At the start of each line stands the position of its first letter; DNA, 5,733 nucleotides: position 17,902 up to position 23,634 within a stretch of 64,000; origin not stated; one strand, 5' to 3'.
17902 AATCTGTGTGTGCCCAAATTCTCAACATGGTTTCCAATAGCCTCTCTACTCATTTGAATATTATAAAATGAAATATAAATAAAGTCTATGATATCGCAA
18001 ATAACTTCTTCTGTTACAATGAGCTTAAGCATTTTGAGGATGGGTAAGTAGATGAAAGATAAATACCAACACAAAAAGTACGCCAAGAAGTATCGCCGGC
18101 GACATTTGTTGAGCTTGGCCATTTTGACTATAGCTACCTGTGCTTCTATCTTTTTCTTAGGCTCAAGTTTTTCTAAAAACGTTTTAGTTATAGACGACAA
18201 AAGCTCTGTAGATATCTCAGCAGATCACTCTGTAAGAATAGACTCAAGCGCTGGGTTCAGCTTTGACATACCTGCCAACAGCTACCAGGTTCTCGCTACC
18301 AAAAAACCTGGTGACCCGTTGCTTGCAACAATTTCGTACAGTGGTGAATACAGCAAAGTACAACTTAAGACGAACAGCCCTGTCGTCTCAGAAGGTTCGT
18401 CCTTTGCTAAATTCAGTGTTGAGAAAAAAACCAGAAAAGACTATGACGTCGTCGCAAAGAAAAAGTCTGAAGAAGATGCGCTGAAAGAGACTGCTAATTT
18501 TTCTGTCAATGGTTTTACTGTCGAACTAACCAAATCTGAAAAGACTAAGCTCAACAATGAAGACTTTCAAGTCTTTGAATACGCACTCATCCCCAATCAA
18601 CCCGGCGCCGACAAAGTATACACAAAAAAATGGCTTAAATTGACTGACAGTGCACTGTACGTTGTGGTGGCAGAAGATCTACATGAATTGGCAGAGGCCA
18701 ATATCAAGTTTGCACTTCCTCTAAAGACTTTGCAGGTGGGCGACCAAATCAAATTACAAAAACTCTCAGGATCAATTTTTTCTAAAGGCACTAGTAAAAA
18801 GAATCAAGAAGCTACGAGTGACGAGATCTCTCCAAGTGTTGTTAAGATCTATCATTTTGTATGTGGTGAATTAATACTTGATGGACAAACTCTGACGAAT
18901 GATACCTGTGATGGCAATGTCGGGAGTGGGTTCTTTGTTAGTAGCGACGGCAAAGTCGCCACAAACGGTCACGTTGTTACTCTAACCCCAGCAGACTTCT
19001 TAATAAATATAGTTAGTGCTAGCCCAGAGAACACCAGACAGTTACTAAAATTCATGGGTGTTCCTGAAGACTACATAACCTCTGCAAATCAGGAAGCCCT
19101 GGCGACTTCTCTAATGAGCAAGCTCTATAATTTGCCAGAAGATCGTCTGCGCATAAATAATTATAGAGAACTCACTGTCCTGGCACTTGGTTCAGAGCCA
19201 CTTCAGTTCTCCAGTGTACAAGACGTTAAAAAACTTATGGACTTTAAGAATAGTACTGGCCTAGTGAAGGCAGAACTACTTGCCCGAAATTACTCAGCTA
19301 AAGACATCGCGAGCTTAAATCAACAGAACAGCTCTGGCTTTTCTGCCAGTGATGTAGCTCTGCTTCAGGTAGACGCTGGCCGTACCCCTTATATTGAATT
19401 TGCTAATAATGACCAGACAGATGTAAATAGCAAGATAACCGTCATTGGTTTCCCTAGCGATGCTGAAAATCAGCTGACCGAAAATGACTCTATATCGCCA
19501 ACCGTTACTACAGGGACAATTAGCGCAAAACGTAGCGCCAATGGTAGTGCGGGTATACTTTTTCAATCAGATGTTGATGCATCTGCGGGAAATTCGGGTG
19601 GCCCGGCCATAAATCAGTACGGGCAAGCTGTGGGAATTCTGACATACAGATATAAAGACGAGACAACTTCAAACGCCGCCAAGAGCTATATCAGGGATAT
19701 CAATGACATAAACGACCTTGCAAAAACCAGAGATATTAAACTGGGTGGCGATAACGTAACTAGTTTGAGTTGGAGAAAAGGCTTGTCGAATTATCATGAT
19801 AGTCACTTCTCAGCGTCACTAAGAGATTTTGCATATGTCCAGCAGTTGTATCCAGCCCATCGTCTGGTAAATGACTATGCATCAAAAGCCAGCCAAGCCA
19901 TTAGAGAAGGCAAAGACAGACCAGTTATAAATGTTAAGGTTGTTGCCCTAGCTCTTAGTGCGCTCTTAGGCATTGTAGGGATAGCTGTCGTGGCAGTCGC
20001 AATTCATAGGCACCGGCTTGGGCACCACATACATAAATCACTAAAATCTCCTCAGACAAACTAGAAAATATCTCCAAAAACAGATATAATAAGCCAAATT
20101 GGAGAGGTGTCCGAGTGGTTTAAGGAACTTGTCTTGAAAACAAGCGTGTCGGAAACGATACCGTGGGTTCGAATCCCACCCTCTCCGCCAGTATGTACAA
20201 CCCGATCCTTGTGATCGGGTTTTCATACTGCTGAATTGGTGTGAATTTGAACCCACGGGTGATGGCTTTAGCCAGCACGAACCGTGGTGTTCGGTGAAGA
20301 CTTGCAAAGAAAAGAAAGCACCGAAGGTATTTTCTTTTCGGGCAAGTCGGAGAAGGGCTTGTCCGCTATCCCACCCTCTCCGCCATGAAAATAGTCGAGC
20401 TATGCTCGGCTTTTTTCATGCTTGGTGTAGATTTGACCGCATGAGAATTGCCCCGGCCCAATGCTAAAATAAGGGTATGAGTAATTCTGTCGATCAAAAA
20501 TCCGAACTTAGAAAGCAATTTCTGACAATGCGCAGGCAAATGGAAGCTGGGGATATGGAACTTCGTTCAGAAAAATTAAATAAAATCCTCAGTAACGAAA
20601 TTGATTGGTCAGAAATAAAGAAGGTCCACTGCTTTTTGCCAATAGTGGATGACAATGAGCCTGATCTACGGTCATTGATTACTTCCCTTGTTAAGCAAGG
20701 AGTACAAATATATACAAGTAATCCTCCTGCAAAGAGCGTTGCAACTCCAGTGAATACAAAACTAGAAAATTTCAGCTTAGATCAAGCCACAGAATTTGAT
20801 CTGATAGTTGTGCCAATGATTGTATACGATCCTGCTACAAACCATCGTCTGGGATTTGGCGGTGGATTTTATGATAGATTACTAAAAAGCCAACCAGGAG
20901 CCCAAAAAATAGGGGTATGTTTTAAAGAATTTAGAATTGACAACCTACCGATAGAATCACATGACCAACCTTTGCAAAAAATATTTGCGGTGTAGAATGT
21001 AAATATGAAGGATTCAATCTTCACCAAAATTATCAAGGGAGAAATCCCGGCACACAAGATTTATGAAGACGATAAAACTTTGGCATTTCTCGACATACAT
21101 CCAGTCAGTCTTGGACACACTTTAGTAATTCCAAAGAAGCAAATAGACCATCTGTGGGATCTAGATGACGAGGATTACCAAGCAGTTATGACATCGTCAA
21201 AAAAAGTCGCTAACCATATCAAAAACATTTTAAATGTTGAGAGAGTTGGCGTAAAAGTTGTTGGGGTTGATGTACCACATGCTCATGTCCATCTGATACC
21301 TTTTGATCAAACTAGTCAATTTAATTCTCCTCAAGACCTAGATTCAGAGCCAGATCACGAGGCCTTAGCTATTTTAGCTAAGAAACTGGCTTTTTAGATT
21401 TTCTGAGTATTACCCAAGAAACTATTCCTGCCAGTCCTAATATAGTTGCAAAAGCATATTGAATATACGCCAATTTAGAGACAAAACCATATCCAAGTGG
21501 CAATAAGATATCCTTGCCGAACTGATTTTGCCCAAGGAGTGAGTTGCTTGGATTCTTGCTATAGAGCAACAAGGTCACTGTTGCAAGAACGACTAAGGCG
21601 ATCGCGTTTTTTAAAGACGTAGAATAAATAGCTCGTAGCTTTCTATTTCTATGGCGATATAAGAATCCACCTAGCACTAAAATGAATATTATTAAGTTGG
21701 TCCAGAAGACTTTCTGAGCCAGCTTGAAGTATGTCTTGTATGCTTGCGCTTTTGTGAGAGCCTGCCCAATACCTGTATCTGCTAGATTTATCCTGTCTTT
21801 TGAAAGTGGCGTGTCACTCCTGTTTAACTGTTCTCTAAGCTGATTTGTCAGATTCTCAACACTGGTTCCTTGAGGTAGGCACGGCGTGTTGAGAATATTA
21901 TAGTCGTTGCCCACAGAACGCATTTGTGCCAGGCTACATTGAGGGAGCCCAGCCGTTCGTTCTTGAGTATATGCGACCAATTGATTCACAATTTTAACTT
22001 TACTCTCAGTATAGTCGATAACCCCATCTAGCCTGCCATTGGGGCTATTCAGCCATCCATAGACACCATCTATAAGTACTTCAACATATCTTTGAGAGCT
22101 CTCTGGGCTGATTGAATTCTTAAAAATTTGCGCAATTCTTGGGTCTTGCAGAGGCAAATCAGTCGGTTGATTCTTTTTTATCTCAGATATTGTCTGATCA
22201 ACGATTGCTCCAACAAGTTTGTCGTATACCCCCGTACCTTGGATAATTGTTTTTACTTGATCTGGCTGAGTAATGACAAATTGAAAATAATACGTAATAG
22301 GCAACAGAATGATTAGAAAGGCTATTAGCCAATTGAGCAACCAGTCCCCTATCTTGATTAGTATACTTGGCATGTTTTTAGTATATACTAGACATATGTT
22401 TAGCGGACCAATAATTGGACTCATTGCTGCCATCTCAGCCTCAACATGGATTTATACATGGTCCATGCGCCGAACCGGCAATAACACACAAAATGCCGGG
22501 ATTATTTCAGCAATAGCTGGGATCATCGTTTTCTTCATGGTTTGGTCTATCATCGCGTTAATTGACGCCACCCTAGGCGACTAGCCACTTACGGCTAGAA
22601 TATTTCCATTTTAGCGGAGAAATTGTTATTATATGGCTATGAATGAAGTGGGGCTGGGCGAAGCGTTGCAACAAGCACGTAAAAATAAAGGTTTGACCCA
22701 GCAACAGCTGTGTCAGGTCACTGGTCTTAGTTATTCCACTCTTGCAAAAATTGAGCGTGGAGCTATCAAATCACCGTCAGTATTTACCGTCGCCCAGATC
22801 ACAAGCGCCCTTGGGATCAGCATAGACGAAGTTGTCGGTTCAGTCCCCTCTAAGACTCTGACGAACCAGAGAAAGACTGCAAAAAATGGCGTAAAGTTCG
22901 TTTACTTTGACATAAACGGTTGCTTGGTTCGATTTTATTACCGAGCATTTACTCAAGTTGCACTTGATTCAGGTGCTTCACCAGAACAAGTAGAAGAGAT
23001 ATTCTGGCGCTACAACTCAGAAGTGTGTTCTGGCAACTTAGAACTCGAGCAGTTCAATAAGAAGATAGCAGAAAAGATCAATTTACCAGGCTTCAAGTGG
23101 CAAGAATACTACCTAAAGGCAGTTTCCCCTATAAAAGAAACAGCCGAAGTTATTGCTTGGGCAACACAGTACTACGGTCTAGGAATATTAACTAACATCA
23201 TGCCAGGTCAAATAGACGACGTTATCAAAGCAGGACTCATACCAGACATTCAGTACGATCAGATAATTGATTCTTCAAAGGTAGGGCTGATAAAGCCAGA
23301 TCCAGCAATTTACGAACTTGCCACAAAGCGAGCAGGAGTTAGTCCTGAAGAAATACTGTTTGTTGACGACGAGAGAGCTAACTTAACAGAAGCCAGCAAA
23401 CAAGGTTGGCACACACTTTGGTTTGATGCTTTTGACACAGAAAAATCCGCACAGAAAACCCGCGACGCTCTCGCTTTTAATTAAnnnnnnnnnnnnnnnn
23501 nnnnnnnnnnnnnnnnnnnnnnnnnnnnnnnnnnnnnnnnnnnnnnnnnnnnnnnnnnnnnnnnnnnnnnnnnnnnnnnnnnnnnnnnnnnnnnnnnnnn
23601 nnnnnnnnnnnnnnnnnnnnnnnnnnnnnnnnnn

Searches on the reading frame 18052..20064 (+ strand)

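Call 85: search_protein_families(library=pfam, proteins=[window:18052-20064:+], max_evalue=0.00001)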
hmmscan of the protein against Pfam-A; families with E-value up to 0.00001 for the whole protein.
window:18052-20064:+ (670 aa): 2 families
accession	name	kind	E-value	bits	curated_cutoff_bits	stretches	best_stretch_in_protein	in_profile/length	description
PF13365.12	Trypsin_2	-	2.5e-20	74.1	27.6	1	429-529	47-144/144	Trypsin-like peptidase domain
PF00089.32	Trypsin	-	1e-10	42.2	20.6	1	415-544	70-208/220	Trypsin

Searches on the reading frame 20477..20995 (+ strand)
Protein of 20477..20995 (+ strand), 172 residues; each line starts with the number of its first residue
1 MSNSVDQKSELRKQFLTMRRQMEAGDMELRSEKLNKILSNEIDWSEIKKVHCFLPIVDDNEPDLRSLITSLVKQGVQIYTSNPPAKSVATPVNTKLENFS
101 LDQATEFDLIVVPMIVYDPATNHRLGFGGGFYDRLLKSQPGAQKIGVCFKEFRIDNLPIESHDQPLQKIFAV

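Call 50: search_protein_families(library=pfam, proteins=[window:20477-20995:+], max_evalue=0.001)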
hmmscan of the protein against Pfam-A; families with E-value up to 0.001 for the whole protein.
window:20477-20995:+ (172 aa): 1 family
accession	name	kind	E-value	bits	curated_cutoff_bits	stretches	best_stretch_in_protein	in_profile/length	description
PF01812.26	5-FTHF_cyc-lig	-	1.1e-26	94.4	27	1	8-170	1-184/186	5-formyltetrahydrofolate cyclo-ligase family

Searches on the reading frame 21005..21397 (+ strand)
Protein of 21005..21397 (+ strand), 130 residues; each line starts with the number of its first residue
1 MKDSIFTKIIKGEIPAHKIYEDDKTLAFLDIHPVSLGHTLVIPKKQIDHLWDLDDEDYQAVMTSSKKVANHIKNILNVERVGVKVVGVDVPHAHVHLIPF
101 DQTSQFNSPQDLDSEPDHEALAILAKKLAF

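Call 50: search_protein_families(library=pfam, proteins=[window:21005-21397:+], max_evalue=0.001)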
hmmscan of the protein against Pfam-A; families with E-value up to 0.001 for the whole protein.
window:21005-21397:+ (130 aa): 2 families
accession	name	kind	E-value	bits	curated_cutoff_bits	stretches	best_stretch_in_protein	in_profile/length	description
PF01230.28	HIT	-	5.9e-22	78.6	21.5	1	11-102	1-97/98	HIT domain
PF11969.13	DcpS_C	-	2.4e-15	57.4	24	1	5-107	3-109/114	Scavenger mRNA decapping enzyme C-term binding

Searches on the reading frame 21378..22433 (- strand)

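Call 47: search_protein_families(library=pfam, proteins=[window:21378-22433:-], max_evalue=0.01)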
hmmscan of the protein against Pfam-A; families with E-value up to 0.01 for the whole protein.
window:21378-22433:- (351 aa): 1 family
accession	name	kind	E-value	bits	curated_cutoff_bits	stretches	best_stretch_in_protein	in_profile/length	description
PF03600.22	CitMHS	-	0.0056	16.3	31.9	0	2-259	134-219/336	Citrate transporter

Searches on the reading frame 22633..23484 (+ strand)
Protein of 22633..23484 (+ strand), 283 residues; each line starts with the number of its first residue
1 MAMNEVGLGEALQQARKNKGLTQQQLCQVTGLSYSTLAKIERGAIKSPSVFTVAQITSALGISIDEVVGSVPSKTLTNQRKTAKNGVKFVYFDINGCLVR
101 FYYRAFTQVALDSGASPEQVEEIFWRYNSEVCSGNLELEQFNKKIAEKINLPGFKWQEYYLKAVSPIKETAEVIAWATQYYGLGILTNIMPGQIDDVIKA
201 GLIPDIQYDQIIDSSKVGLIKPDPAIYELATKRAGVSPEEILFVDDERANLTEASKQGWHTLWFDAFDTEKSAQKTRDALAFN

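Call 47: search_protein_families(library=pfam, proteins=[window:22633-23484:+], max_evalue=0.01)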
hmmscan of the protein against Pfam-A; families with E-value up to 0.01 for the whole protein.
window:22633-23484:+ (283 aa): 9 families
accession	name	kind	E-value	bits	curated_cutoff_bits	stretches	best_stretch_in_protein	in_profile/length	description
PF01381.28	HTH_3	-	1.2e-14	54.5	23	1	12-66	1-54/55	Helix-turn-helix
PF00702.32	Hydrolase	-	5.4e-12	46.9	26.4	1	88-249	2-182/191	haloacid dehalogenase-like hydrolase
PF13560.12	HTH_31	-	1.8e-11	44.6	27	1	8-67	2-61/64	Helix-turn-helix domain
PF13419.12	HAD_2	-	8.1e-11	42.8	23.8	1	138-263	49-177/178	Haloacid dehalogenase-like hydrolase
PF13443.12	HTH_26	-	7e-07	29.8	22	1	12-70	2-60/63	Cro/C1-type HTH DNA-binding domain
PF12844.13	HTH_19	-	1.1e-06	28.9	30.2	1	9-67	1-58/64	Helix-turn-helix domain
PF13413.12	HTH_25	-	0.00028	21.1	24.6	1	12-46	2-36/62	Helix-turn-helix domain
PF13744.12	HTH_37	-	0.0079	16.4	27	0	7-65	18-76/80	Helix-turn-helix domain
PF08671.16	SinI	-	0.0095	16.1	31.4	0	110-122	12-24/28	Anti-repressor SinI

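Call 101: search_protein_families(library=ncbifam, proteins=[window:22633-23484:+], max_evalue=0.01)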
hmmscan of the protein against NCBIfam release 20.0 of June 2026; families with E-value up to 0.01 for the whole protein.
window:22633-23484:+ (283 aa): 30 families (the best 25 are shown)
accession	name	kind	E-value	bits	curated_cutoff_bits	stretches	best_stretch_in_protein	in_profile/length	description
TIGR02247.1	HAD-1A3-hyp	subfamily_domain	2.6e-18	66.5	125.4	1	178-263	108-194/211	epoxide hydrolase N-terminal domain-like phosphatase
TIGR01509.1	HAD-SF-IA-v3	subfamily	4.2e-15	56.3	29.4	1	211-263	103-153/154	HAD-IA family hydrolase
TIGR01428.1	HAD_type_II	equivalog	3.2e-12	46.9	125.4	1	163-263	89-189/197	haloacid dehalogenase type II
NF041951.1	phage_RstR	subfamily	8.5e-12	45.3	80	1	8-79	3-73/108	RstR family transcriptional repressor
TIGR02253.1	CTE7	subfamily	8.6e-11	42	169.75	1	143-277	76-207/221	TIGR02253 family HAD-type hydrolase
NF006976.0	PRK09449.1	equivalog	1.4e-09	37.8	183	1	128-273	55-204/225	pyrimidine 5'-nucleotidase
TIGR02252.1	DREG-2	subfamily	1.7e-09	37.7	155.2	1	175-263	116-203/203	HAD hydrolase, REG-2-like, family IA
TIGR02254.1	YjjG_YfnB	equivalog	4.1e-09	36.2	159.9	1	123-269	48-201/223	YjjG family noncanonical pyrimidine nucleotidase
TIGR03070.1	couple_hipB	subfamily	2.1e-08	34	71.65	1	8-63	3-57/58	type II toxin-antitoxin system Y4mF family antitoxin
NF006015.0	PRK08154.1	subfamily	2.3e-08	33.6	204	1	8-73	31-95/314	anaerobic benzoate catabolism transcriptional regulator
NF046032.1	TransRegSlrRBacil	equivalog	7.1e-08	32.7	250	1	9-68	3-62/149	HTH-type transcriptional regulator SlrR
TIGR01993.1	Pyr-5-nucltdase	equivalog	9.9e-08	32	142.9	1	185-262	102-181/183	pyrimidine 5'-nucleotidase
NF007408.0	PRK09943.1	equivalog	1e-06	28.5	211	1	2-68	2-67/185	HTH-type transcriptional regulator PuuR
TIGR00270.2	TIGR00270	equivalog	5.5e-06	26.3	110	1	10-74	78-141/159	multiprotein bridging factor aMBF1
NF006991.0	PRK09456.1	equivalog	7.9e-06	25.7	295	1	208-262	128-182/199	glucose-1-phosphatase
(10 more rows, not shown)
